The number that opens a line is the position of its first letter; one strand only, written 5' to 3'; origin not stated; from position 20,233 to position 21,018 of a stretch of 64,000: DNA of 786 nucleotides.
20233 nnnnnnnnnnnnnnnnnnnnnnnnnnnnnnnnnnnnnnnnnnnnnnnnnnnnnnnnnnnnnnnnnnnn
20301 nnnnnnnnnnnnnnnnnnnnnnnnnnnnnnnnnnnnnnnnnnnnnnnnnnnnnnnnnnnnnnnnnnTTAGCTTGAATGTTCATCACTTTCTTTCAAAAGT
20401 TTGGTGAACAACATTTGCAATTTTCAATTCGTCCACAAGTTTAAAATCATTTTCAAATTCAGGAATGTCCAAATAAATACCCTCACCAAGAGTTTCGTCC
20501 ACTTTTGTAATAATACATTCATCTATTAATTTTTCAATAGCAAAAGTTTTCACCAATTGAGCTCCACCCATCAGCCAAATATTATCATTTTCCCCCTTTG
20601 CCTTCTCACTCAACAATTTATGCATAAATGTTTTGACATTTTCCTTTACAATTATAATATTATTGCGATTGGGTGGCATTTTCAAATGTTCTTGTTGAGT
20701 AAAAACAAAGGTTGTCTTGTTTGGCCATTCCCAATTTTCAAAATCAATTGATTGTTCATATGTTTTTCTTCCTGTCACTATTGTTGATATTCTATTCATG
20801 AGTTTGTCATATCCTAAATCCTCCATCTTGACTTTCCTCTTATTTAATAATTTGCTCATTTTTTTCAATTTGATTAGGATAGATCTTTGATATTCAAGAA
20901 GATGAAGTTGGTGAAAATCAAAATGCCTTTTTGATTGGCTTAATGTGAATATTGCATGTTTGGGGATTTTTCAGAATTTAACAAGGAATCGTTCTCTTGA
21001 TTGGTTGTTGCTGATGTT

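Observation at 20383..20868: Intronless bacterial-type RibD_C / DHFR-family gene (candidate horizontal acquisition)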

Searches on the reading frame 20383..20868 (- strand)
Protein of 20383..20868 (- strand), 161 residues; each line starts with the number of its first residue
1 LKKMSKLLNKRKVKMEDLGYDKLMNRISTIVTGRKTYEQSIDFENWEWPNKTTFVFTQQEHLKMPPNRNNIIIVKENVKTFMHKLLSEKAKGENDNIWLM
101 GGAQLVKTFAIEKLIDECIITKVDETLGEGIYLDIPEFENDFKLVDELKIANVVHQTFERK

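Call 4: search_protein_families(library=pfam, proteins=[window:20383-20868:-], max_evalue=0.01)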
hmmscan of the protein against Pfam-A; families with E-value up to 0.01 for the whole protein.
window:20383-20868:- (161 aa): 2 families
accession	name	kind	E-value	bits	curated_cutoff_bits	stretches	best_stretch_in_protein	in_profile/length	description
PF00186.24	DHFR_1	-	1.2e-07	32.1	25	1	17-148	27-140/159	Dihydrofolate reductase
PF01872.23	RibD_C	-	2.9e-06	27.7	24.1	1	52-149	96-190/197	RibD C-terminal domain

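Call 8: find_homologous_proteins(query=window:20386-20859:-, max_evalue=0.001)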
Query seq(158 aa) (158 aa): 3 proteins with E <= 0.001 among 48 candidates.
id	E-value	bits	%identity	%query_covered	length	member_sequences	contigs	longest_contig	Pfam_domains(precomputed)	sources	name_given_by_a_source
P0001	9.0e-14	70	33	74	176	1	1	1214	PF01872.23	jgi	jgi:dihydrofolate reductase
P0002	2.7e-7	49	30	87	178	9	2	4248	PF01872.23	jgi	-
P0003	2.8e-6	45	34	79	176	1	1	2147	PF01872.23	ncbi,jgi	jgi:dihydrofolate reductase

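Call 12: list_cluster_members(proteins=[window:20386-20859:-, window:20386-20826:-, window:22712-24379:-, window:1114-2625:-, window:62888-63937:+, window:55105-56901:+, window:51783-54398:-, window:3224-4393:-, window:42942-43976:-, window:58151-58774:+])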
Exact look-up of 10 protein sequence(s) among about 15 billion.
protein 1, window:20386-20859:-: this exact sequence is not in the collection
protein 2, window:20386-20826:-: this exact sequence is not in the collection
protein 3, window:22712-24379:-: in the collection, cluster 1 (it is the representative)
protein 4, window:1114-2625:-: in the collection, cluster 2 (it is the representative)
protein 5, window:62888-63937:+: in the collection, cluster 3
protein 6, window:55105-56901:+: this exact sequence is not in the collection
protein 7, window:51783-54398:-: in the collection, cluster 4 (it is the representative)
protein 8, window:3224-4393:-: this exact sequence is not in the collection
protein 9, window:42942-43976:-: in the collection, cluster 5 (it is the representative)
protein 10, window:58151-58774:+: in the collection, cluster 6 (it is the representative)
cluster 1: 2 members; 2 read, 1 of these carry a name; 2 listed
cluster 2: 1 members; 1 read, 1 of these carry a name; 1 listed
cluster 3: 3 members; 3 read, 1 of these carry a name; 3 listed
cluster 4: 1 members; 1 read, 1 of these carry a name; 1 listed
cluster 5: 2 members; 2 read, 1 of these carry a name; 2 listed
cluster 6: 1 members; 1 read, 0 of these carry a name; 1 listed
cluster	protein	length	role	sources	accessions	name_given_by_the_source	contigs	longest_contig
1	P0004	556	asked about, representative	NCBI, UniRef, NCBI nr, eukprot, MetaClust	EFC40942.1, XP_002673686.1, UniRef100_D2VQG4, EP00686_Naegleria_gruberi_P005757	predicted protein [Naegleria gruberi] | Predicted protein n=1 Tax=Naegleria gruberi TaxID=5762 RepID=D2VQG4_NAEGR | uncharacterized protein NAEGRDRAFT_71217 [Naegleria gruberi]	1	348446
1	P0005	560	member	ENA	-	-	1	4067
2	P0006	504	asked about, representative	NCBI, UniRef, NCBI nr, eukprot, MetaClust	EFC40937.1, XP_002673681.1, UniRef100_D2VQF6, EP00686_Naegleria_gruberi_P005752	hypothetical protein NAEGRDRAFT_58932 [Naegleria gruberi] | USP8 dimerisation domain-containing protein n=1 Tax=Naegleria gruberi TaxID=5762 ... | uncharacterized protein NAEGRDRAFT_58932 [Naegleria gruberi]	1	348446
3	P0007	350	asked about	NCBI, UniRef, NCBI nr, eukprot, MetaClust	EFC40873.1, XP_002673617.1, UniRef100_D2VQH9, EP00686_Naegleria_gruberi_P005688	predicted protein [Naegleria gruberi] | Predicted protein n=1 Tax=Naegleria gruberi TaxID=5762 RepID=D2VQH9_NAEGR | uncharacterized protein NAEGRDRAFT_71232 [Naegleria gruberi]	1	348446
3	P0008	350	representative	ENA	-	-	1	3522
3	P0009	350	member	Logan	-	-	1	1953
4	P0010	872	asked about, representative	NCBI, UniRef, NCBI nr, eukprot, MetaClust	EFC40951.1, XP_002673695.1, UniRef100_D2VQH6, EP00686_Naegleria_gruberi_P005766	F-box domain-containing protein [Naegleria gruberi] | F-box domain-containing protein n=1 Tax=Naegleria gruberi TaxID=5762 RepID=D2VQH6_NAEGR | XP_002673695.1 F-box domain-containing protein [Naegleria gruberi strain NEG-M]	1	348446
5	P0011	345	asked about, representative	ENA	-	-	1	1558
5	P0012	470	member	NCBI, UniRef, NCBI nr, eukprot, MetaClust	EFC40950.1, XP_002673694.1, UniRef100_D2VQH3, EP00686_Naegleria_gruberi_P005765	nucleotidyl transferase [Naegleria gruberi] | Translation initiation factor eIF2B subunit gamma n=1 Tax=Naegleria gruberi TaxID=5762 ... | XP_002673694.1 nucleotidyl transferase [Naegleria gruberi strain NEG-M]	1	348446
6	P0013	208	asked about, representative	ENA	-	-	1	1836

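Call 14: find_encoding_contigs(protein=P0005, flank=6000, max_places=6)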
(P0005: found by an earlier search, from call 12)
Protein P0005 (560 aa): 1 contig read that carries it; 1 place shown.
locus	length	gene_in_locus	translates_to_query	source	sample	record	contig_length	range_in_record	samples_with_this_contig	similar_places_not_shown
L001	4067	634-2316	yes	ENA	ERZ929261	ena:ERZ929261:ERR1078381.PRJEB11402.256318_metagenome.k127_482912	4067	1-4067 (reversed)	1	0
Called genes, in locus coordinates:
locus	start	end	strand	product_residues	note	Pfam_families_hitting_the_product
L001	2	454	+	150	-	?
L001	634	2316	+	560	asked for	-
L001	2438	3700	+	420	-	-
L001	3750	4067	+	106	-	?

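Call 17: search_protein_representatives(protein=window:20386-20859:-)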
Query: 158 residues. Proteins with E-value up to 0.001 (for the whole library): 866; up to 1e-10: 84; up to 1e-30: 0. The best 150 are listed.
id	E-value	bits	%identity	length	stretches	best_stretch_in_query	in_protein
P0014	1.9e-26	109.2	50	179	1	13-141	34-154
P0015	1.0e-19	87.3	44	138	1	12-119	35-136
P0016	1.1e-19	87.2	41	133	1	21-150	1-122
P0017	2.3e-18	82.9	39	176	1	20-147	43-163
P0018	2.8e-18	82.6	42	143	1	15-138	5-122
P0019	3.6e-17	79.0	46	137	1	14-118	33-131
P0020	3.8e-17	78.9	40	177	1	7-153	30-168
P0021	7.6e-17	77.9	41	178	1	12-142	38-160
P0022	8.2e-17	77.8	37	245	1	15-155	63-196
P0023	1.0e-16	77.5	40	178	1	11-157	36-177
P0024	1.4e-16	77.1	44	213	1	13-130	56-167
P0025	4.1e-16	75.6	41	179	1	13-157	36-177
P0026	4.3e-16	75.5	40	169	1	9-158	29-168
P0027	6.1e-16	75.0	38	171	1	13-151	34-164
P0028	7.3e-16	74.8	37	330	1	15-149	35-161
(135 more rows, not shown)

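Call 19: list_cluster_members(proteins=[P0014, P0015, P0016, P0017, P0018, P0019, P0020, P0021, P0022, P0023])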
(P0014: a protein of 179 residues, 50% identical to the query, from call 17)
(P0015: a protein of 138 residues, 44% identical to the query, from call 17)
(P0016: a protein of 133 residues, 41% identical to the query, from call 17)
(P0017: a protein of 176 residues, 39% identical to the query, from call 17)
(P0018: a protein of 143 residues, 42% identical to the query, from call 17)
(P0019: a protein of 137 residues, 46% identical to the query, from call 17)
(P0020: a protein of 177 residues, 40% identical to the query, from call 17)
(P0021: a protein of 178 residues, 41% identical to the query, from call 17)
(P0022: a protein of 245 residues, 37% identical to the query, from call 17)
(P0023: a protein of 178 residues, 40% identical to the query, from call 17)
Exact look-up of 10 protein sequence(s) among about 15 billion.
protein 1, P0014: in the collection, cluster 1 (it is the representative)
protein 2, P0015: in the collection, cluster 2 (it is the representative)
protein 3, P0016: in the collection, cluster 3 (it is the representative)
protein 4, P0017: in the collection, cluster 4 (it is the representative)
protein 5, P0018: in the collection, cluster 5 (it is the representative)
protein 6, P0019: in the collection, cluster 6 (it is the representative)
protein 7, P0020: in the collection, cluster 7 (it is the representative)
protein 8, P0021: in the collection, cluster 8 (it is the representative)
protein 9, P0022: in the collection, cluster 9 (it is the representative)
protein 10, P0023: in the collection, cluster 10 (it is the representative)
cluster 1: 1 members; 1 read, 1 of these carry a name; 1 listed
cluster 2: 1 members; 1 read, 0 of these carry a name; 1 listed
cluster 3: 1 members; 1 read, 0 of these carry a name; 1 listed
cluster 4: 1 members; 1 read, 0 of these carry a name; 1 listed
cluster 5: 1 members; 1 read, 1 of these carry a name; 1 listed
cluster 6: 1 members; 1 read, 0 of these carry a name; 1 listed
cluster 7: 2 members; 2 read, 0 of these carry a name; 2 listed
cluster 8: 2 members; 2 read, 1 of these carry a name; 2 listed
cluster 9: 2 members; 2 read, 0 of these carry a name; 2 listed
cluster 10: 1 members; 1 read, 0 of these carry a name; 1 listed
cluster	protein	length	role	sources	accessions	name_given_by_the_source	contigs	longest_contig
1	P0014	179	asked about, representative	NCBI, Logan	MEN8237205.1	MAG: dihydrofolate reductase family protein [Pseudomonadota bacterium]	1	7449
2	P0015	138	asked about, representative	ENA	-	-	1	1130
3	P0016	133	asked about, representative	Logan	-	-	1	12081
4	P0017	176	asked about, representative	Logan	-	-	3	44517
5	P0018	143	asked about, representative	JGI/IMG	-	dihydrofolate reductase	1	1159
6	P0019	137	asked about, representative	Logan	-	-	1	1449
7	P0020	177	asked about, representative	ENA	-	-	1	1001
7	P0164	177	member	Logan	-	-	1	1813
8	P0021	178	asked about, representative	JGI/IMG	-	dihydrofolate reductase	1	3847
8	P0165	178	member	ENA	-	-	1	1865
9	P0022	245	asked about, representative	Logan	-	-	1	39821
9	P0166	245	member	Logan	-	-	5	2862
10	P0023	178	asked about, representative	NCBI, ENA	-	-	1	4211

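Call 22: find_encoding_contigs(protein=P0016, flank=6000, max_places=3)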
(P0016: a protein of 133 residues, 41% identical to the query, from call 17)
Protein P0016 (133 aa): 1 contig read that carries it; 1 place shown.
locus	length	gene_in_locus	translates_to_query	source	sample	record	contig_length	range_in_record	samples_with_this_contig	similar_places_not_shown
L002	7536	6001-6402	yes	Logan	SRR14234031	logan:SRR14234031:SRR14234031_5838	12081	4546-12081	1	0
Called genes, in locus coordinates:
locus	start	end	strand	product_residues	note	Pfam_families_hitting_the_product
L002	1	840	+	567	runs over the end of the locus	-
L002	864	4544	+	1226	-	-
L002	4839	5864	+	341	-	-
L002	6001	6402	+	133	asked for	PF01872:RibD_C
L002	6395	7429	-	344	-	-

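Call 23: find_encoding_contigs(protein=P0022, flank=6000, max_places=3)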
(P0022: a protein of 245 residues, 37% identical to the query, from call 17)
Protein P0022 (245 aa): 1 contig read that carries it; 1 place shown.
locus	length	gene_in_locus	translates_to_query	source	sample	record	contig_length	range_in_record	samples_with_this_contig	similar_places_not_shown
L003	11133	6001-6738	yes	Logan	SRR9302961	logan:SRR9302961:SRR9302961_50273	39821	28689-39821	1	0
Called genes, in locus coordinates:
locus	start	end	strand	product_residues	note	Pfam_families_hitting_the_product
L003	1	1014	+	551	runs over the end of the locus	PF00550:PP-binding, PF00668:Condensation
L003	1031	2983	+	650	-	PF00501:AMP-binding, PF13193:AMP-binding_C (weak), PF00550:PP-binding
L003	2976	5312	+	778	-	PF00109:ketoacyl-synt, PF02801:Ketoacyl-synt_C, PF16197:KAsynt_C_assoc, PF22336:RhiE-like_linker, PF22621:CurL-like_PKS_C, PF00698:Acyl_transf_1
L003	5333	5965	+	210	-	-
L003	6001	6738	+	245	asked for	PF01872:RibD_C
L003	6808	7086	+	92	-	PF00216:Bac_DNA_binding, PF18291:HU-HIG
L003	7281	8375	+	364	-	PF02899:Phage_int_SAM_1 (weak), PF00589:Phage_integrase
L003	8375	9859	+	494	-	PF00589:Phage_integrase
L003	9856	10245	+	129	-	PF19776:DUF6262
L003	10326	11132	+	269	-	?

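Call 24: find_encoding_contigs(protein=P0014, flank=6000, max_places=3)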
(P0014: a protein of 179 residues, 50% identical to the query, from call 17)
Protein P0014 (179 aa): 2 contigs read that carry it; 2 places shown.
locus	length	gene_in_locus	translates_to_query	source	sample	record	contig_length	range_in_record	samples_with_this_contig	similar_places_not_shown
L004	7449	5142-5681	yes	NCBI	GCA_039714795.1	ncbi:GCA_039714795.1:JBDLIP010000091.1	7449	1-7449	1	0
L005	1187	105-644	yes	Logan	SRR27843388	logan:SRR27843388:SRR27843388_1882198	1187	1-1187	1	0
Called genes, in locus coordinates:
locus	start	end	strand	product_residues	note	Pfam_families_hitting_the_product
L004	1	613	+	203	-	PF01636:APH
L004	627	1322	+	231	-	PF03848:TehB, PF08241:Methyltransf_11, PF13649:Methyltransf_25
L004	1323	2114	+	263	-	PF23441:SDR (weak), PF00106:adh_short, PF01370:Epimerase, PF08659:KR, PF00107:ADH_zinc_N (faint), PF13561:adh_short_C2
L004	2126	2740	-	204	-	-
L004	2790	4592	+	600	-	PF00664:ABC_membrane, PF00005:ABC_tran, PF02463:SMC_N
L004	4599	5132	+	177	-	PF00583:Acetyltransf_1 (weak)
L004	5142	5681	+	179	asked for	PF01872:RibD_C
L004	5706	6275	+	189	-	-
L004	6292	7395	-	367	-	PF04229:GrpB, PF00132:Hexapep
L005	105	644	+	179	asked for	PF01872:RibD_C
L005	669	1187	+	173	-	?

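Call 27: find_related_loci(query=A2, collection=genome_contigs, flank=3000)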
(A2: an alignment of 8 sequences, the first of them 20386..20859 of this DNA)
Query A2 (158 aa) in genome_contigs; peptide patterns used: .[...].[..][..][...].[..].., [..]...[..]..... (x = any residue, [..] = any of these).
186 stretches matched a pattern; 120 encode a relative of the query (tblastn E <= 1e-3); the best 80 are kept; 80 distinct loci.
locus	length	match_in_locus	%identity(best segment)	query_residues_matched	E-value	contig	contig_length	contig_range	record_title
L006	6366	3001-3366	46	13-144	2e-33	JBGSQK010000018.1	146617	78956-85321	MAG: Alphaproteobacteria bacterium isolate JTS-AC329 k141_3942119, whole genome shotgun sequence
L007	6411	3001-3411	43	13-157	1e-32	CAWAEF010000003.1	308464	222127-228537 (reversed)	MAG: uncultured Alphaproteobacteria bacterium isolate MFD04780.bin.2.148 genome assembly, contig: contig_11676, whole ge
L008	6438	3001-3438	39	5-158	5e-32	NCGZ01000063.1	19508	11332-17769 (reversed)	MAG: Alphaproteobacteria bacterium 16-39-46 04302015_16_scaffold_819, whole genome shotgun sequence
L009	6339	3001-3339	46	13-133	2e-31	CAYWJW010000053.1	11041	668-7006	MAG TPA_asm: uncultured Candidatus Jidaibacter sp. isolate SRP193066_co2_96 genome assembly, contig: NODE_3095_length_11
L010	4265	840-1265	39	10-158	3e-31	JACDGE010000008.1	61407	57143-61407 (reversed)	MAG: Alphaproteobacteria bacterium isolate MGR_bin404 SD2908_NODE_148_length_61407_cov_1.932735, whole genome shotgun se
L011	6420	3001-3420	40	11-158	3e-30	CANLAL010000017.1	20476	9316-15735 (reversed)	MAG: Alphaproteobacteria bacterium isolate ZE-Jul18-95 genome assembly, contig: ZE-Jul18-C1797, whole genome shotgun seq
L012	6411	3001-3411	42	15-158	6e-30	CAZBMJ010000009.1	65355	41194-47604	MAG TPA_asm: uncultured Myxococcales bacterium isolate SRP286056_co1_508 genome assembly, contig: NODE_394_length_65355_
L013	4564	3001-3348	43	12-133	1e-27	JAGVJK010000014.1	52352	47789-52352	MAG: Gammaproteobacteria bacterium isolate SW_25 c_000000094216, whole genome shotgun sequence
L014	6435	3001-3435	40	7-158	2e-27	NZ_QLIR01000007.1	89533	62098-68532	Fastidiosibacter lacustris strain NBRC 112274 ZB100006, whole genome shotgun sequence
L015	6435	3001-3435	39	7-158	6e-27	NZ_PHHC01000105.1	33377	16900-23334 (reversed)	Holospora curviuscula strain NRB217 scaffold667, whole genome shotgun sequence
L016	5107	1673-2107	40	7-158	6e-27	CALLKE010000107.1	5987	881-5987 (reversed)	MAG TPA_asm: uncultured Pedobacter sp. isolate SRR6231204_bin.61_CONCOCT_v1.1_MAG genome assembly, contig: ERZ650296.218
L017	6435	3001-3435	38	7-158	7e-27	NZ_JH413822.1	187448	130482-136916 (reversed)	Legionella drancourtii LLAP12 scf_30, whole genome shotgun sequence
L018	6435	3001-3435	38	7-158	7e-27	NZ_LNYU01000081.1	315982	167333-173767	Legionella santicrucis strain SC-63-C7 Lsan_ctg081, whole genome shotgun sequence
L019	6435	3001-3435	40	7-158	9e-27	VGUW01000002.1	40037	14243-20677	MAG: Gammaproteobacteria bacterium isolate K_Offshore_40m_m1_054 K_Offshore_40m_m1_054_Ga0194133_10001502, whole genome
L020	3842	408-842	39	7-158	1e-26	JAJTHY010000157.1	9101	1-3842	MAG: Candidatus Jidaibacter sp. isolate CoA8_M28 k141_761603, whole genome shotgun sequence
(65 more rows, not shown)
